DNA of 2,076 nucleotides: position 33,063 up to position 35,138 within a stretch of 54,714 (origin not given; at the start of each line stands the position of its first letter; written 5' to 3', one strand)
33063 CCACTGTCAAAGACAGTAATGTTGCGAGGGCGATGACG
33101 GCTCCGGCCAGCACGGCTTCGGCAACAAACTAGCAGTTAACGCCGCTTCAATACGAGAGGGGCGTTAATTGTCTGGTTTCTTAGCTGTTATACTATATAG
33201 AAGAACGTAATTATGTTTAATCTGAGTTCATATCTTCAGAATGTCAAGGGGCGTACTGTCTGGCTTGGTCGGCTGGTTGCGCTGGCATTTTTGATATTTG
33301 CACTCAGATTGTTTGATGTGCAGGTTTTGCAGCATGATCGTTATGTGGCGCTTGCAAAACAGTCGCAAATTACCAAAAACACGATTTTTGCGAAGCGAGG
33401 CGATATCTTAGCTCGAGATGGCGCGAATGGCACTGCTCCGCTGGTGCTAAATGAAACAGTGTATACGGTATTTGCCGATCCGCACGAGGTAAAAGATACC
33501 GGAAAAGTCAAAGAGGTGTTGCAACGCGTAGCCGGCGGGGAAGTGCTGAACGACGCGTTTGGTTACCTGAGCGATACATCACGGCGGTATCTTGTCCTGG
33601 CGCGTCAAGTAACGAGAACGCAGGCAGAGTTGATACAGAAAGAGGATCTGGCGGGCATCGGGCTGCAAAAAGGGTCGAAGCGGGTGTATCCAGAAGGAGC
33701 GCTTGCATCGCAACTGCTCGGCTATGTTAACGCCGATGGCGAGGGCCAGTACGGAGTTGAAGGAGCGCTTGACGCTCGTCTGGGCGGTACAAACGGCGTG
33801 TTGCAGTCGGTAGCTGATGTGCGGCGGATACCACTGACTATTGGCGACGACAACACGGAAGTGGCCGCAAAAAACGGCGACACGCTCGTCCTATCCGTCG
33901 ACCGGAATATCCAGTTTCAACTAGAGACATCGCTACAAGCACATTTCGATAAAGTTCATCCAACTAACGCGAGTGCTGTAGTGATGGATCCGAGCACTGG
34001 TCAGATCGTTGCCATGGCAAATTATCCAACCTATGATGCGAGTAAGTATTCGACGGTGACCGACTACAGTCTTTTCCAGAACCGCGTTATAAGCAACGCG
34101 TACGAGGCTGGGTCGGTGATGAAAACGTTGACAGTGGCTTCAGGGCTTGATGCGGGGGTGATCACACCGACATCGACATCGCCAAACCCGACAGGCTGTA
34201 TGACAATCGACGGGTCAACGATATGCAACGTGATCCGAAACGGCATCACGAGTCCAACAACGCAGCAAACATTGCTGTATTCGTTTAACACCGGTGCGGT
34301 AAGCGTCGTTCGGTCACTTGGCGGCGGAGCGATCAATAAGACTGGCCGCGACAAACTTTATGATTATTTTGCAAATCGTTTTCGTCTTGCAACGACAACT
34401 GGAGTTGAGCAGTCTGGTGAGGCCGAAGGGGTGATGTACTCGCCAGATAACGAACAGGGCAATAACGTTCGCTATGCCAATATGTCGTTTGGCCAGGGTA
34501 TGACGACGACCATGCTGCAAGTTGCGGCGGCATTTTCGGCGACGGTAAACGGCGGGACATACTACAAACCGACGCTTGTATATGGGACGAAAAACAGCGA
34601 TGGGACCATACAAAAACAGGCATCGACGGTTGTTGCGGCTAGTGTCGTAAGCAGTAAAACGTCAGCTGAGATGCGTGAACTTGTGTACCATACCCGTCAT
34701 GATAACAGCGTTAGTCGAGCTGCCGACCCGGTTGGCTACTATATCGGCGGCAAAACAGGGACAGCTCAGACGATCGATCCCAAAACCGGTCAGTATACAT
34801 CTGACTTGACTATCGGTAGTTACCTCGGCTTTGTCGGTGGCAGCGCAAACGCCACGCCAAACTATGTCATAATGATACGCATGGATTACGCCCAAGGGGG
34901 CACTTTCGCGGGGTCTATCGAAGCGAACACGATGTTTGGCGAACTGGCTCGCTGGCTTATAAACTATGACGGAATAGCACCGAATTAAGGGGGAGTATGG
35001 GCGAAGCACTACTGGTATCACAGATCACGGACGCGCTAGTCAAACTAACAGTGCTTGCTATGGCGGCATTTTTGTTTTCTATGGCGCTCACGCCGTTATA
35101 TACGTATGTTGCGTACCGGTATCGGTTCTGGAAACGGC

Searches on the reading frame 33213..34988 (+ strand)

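Call 74: search_protein_families(library=pfam, proteins=[window:33213-34988:+], max_evalue=0.001)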
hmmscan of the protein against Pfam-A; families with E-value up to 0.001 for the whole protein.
window:33213-34988:+ (591 aa): 2 families
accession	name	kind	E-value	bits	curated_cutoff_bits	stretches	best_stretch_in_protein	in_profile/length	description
PF00905.27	Transpeptidase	-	6e-47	160.7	22.1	1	254-572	2-291/299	Penicillin binding protein transpeptidase domain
PF03717.20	PBP_dimer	-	5.5e-14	53.4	24.4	1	58-198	2-166/180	Penicillin-binding Protein dimerisation domain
